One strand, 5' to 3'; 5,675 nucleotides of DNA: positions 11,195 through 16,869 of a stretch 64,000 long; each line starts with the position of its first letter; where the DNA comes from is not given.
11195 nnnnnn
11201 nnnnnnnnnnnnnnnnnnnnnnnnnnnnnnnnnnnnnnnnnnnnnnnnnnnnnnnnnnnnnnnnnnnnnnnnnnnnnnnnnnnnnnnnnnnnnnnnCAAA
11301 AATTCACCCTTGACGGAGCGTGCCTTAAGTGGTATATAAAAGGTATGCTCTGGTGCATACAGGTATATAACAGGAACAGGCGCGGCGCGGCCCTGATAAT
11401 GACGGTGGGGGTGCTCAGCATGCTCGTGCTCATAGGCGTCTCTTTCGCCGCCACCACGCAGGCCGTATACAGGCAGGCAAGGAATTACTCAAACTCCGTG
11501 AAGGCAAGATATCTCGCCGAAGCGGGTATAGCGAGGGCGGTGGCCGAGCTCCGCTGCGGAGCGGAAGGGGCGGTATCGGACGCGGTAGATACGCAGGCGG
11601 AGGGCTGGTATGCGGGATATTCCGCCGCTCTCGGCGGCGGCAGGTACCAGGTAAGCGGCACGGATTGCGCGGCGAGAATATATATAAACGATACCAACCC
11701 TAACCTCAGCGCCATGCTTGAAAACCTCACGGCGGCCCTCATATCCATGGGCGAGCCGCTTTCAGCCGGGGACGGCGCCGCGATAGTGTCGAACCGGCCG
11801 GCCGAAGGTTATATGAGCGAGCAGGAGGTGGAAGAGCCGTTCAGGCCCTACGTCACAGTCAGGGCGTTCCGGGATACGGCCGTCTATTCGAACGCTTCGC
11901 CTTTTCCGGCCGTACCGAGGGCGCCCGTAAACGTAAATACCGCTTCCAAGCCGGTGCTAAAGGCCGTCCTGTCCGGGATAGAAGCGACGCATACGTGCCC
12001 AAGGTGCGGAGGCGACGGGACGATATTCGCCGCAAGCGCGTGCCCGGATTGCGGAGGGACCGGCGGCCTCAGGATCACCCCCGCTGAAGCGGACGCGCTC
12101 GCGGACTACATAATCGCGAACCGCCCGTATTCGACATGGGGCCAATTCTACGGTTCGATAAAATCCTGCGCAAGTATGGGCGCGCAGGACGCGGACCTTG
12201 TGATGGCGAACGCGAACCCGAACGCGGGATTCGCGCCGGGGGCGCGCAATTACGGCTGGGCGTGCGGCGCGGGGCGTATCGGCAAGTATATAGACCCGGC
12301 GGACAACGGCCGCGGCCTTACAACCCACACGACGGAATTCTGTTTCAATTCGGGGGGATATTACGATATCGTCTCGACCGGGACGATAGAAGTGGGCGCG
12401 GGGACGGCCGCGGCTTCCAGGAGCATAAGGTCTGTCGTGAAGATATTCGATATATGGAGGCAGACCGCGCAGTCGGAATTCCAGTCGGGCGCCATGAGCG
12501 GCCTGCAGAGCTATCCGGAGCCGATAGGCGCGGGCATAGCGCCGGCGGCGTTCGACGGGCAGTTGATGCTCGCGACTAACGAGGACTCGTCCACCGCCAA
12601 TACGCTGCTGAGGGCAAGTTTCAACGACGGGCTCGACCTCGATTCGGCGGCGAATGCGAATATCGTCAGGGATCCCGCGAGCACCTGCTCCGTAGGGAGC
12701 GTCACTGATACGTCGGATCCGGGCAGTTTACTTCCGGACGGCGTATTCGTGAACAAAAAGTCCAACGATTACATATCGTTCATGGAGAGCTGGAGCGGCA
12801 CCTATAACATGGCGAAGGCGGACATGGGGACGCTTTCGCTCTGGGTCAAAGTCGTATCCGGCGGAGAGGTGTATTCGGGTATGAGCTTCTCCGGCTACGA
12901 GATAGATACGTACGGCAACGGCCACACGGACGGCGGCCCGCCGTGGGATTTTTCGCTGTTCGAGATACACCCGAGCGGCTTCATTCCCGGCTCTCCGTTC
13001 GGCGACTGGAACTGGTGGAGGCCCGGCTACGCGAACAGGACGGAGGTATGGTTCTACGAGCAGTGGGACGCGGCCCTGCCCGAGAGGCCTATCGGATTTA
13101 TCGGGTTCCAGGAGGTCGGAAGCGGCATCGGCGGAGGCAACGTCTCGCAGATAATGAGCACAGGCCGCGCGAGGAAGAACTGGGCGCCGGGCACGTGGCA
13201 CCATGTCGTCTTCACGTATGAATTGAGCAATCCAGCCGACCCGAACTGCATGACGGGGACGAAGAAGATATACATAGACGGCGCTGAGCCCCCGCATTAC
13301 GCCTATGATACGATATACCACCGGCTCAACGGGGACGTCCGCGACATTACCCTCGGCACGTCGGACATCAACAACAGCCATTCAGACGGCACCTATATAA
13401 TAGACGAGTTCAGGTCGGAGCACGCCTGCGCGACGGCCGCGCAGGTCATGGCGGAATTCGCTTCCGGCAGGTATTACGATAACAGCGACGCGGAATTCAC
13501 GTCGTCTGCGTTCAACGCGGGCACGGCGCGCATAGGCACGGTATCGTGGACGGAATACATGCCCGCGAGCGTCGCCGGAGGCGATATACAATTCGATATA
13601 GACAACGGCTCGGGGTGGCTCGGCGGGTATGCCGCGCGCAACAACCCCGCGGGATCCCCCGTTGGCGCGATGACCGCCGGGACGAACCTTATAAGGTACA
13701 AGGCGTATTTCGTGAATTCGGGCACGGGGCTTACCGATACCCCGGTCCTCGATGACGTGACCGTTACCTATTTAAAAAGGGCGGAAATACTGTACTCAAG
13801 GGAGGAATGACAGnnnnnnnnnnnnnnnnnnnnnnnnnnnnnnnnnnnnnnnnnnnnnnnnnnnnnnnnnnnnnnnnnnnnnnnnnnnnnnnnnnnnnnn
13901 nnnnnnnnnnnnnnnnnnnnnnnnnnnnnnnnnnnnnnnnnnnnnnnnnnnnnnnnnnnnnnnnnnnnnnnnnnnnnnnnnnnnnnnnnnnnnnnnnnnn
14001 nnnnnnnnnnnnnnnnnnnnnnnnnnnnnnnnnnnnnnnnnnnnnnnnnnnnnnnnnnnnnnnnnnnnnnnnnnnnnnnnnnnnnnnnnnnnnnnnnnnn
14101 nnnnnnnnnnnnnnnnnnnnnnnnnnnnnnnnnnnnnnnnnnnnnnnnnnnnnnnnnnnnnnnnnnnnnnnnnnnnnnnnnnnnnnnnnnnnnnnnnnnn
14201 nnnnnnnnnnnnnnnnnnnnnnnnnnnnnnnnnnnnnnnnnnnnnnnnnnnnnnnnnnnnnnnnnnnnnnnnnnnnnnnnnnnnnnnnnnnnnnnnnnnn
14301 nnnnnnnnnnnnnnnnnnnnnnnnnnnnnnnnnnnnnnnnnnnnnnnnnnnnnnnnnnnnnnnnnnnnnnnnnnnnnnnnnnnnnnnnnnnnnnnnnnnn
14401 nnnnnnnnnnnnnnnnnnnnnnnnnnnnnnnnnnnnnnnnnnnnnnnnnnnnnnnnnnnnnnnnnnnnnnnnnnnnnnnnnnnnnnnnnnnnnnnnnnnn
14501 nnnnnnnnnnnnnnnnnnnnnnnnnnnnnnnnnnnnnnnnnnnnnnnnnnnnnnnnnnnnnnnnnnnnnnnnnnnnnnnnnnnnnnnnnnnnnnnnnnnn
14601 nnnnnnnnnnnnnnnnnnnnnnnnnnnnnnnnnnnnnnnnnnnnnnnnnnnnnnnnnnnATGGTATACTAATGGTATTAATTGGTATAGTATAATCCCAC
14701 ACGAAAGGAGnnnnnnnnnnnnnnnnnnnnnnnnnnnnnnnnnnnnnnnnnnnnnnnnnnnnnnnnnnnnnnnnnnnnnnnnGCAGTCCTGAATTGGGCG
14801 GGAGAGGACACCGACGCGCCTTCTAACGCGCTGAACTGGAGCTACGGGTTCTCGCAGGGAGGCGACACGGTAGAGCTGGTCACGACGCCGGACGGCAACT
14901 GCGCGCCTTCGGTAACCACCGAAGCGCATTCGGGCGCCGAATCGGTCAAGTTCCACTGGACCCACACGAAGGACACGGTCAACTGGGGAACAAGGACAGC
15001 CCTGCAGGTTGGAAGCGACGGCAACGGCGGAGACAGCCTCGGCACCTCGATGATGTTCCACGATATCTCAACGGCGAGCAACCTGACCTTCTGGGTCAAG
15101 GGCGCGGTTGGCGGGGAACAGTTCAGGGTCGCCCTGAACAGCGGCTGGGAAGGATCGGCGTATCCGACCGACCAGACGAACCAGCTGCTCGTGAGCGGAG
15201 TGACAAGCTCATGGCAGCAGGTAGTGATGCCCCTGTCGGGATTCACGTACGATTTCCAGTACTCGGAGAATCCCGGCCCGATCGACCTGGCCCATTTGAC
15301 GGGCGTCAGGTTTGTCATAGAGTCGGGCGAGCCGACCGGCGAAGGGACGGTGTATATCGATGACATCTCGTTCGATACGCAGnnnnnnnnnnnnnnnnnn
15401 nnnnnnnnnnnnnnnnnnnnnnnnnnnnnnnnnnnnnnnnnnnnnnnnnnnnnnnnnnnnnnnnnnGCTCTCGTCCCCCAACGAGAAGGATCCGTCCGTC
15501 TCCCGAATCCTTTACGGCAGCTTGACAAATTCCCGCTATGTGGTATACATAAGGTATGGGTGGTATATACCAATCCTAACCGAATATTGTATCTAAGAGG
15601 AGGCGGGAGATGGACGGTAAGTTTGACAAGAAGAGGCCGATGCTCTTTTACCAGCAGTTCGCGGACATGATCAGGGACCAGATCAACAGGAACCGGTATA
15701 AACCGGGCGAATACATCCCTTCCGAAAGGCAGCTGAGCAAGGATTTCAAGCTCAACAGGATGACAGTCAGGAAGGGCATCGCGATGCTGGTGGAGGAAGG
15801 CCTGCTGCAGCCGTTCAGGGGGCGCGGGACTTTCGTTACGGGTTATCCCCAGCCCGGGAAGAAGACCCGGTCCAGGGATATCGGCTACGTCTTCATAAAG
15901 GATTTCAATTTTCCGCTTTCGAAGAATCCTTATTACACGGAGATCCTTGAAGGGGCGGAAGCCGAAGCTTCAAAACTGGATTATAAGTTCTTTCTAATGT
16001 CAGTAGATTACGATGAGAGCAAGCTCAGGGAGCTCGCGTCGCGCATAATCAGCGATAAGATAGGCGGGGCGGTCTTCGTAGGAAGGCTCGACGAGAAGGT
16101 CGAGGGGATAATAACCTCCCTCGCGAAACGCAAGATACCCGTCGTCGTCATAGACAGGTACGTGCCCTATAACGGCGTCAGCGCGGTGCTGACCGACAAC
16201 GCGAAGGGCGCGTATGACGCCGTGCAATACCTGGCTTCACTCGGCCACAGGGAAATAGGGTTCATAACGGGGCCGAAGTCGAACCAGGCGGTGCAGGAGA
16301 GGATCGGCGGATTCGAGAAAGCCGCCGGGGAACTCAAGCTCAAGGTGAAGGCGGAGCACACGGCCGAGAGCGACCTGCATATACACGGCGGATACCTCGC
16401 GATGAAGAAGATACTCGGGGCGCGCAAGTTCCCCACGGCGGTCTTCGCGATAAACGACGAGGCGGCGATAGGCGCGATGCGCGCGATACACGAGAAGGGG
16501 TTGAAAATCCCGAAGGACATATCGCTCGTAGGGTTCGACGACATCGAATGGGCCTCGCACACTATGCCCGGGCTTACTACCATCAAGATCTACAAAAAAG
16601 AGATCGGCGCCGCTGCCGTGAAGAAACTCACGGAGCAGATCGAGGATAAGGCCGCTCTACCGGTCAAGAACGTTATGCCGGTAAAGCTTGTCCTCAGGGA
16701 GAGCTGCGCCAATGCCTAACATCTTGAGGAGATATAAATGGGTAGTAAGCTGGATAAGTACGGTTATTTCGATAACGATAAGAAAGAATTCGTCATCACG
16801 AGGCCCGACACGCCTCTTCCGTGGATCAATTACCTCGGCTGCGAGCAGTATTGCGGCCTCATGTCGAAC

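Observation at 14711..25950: Paralogous family of CBM-like beta-sandwich domains (7 copies in 6 proteins), one delivered by PEP-CTERM/exosortase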

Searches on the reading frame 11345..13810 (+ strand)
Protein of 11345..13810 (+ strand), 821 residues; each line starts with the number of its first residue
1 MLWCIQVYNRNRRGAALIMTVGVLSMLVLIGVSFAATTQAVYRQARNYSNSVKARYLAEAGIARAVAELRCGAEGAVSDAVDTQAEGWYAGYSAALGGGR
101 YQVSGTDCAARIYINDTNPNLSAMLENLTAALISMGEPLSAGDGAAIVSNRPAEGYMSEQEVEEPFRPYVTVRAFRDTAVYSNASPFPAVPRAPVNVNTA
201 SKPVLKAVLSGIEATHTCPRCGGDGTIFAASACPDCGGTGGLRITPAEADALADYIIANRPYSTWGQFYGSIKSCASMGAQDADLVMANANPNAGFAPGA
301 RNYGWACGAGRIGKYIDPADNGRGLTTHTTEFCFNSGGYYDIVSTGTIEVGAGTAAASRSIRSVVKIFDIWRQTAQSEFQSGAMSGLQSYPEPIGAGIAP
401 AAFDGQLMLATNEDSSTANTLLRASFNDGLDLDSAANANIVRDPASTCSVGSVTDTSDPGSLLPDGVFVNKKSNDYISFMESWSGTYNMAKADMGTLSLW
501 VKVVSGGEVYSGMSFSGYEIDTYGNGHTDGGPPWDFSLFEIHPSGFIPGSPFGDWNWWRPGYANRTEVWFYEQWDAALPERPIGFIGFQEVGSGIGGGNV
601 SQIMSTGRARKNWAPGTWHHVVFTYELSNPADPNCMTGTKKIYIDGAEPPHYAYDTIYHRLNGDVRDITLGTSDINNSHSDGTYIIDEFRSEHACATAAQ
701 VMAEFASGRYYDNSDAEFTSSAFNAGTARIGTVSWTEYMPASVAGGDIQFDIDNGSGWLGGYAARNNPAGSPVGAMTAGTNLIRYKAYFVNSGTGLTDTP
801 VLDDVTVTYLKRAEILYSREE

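Call 3: search_protein_families(library=pfam, proteins=[window:11345-13810:+], max_evalue=0.1)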
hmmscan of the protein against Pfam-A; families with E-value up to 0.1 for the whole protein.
window:11345-13810:+ (821 aa): 6 families
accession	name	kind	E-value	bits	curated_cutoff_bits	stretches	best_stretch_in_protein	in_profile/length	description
PF03934.19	T2SSK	-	2.3e-06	28.3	24.2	1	195-212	1-18/63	Type II secretion system (T2SS), protein K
PF13385.13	Laminin_G_3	-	5.8e-05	23.7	27.6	1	606-701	69-150/151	Concanavalin A-like lectin/glucanases superfamily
PF00684.25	DnaJ_CXXCXGXG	-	0.00034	21.3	32.7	1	213-240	39-65/65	DnaJ central domain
PF22415.1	PSV_ORF131-like_dom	-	0.0024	18.2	27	0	55-89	12-45/80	PSV_Hypothetical protein ORF131-like domain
PF15777.11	Anti-TRAP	-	0.044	14.2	32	0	216-241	11-41/59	Tryptophan RNA-binding attenuator protein inhibitory protein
PF23263.1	C8-3_MUC4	-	0.1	12.4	25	0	340-366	23-49/50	Mucin-4-like C8-3 domain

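Call 4: search_protein_families(library=ncbifam, proteins=[window:11345-13810:+], max_evalue=0.1)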
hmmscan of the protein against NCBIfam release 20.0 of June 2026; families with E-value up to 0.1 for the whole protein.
window:11345-13810:+ (821 aa): 6 families
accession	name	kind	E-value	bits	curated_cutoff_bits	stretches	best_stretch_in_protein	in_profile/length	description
NF037980.1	T2SS_GspK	equivalog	4.2e-08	33.1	130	1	13-92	2-80/307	type II secretion system minor pseudopilin GspK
TIGR02600.1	Verru_Chthon_A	subfamily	3.9e-05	21.7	332.3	1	14-76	1-63/1296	Verru_Chthon cassette protein A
NF058604.1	RtpA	equivalog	0.00049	20.1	65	1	216-240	10-33/50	anti-TRAP protein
TIGR02642.1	phage_xxxx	hypoth_equivalog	0.0017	18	101.4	1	214-245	180-212/267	TIGR02642 family protein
TIGR02349.1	DnaJ_bact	equivalog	0.0078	15.6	377.2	1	208-241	179-211/354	molecular chaperone DnaJ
TIGR02523.1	type_IV_pilV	equivalog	0.02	15.4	52.2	1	15-45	12-42/139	type IV pilus modification protein PilV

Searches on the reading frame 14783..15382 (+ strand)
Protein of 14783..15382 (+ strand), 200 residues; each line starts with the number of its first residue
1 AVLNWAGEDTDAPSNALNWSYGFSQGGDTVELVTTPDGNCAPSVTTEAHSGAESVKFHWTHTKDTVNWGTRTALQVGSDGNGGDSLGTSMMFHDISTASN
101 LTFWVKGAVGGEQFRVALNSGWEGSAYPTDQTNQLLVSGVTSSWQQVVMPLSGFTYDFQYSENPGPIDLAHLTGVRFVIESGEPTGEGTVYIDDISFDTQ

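Call 8: search_solved_structures(query=A1, max_evalue=1, show_alignments=2)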
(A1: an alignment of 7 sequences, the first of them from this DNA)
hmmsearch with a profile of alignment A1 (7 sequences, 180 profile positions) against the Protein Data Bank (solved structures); distinct sequences matched with E-value up to 1: 5.
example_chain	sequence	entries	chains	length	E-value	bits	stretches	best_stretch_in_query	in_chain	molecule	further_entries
1wmx_A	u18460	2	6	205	2.4e-12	50.7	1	52-179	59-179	COG3291: FOG: PKD repeat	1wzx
2c24_A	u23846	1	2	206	2.4e-12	50.7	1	52-179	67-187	ENDOGLUCANASE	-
2lro_A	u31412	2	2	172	2.1e-07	34.6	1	20-176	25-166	Endoglucanase H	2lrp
1v0a_A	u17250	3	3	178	2.3e-07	34.4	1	21-177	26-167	ENDOGLUCANASE H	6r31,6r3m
6fkf_p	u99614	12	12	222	0.13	15.7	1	58-127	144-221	ATP synthase subunit b', chloroplastic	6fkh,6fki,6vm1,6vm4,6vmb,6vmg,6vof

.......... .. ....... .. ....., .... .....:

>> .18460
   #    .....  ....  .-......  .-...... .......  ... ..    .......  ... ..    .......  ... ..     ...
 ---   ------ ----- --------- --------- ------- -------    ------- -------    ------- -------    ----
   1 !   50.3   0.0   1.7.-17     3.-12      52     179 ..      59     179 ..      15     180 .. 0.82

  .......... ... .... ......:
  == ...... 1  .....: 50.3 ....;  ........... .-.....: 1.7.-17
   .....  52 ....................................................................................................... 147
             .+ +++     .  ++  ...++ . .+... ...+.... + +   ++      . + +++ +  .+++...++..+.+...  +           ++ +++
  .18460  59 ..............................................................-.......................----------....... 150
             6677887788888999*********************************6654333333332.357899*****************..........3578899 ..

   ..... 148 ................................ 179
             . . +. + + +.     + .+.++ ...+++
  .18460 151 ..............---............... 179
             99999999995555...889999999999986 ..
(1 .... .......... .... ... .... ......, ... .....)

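Call 71: search_protein_representatives(alignment_id=A3)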
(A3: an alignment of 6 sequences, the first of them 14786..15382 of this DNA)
Query: 6 sequences, 197 profile positions. Proteins with E-value up to 0.001 (for the whole library): 1579; up to 1e-10: 273; up to 1e-30: 20. The best 150 are listed.
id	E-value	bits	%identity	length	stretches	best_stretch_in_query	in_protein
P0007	1.2e-91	322.6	-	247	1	1-197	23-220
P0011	5.1e-79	281.3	-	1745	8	44-197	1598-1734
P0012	1.1e-59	218.3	-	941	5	40-197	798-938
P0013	4.9e-57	209.6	-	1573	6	35-197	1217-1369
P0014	7.5e-55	202.5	-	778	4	10-197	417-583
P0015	3.9e-53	196.8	-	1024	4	15-197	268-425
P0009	2.4e-45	171.4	-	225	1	2-197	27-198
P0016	2.6e-41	158.3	-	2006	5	88-196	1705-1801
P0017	1.8e-40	155.5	-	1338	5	59-197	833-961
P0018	2.7e-39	151.7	-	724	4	42-197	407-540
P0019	5.0e-38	147.5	-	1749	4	89-194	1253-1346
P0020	4.1e-37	144.6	-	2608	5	68-163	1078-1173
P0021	1.1e-36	143.2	-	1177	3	10-196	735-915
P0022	1.9e-35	139.1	-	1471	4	72-196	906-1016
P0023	4.8e-34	134.6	-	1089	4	3-196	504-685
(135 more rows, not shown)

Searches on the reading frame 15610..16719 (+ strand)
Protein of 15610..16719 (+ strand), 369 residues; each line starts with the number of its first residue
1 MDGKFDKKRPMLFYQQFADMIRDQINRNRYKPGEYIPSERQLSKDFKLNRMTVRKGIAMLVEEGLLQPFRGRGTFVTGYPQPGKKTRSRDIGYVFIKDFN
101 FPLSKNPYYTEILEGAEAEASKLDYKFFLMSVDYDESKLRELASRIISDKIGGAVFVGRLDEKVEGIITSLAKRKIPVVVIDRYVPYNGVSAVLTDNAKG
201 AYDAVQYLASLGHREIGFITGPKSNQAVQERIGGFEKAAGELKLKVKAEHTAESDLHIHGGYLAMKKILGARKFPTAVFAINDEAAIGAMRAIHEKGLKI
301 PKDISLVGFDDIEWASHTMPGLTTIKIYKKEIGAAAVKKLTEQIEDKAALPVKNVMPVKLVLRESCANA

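Call 99: search_protein_families(library=pfam, proteins=[window:15610-16719:+], max_evalue=0.0001)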
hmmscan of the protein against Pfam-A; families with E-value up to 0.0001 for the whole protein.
window:15610-16719:+ (369 aa): 4 families
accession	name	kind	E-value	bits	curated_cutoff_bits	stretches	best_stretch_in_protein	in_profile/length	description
PF13377.12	Peripla_BP_3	-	5.2e-37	127.9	26.5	1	205-366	1-167/167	Periplasmic binding protein-like domain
PF00532.27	Peripla_BP_1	-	1.7e-33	116.7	22.2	1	103-350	10-267/281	Periplasmic binding proteins and sugar binding domain of LacI family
PF13407.12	Peripla_BP_4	-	1.6e-21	77.4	35.1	1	102-313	6-220/258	Periplasmic binding protein domain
PF00392.27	GntR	-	1.9e-18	66.3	27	1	14-76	2-64/64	Bacterial regulatory proteins, gntR family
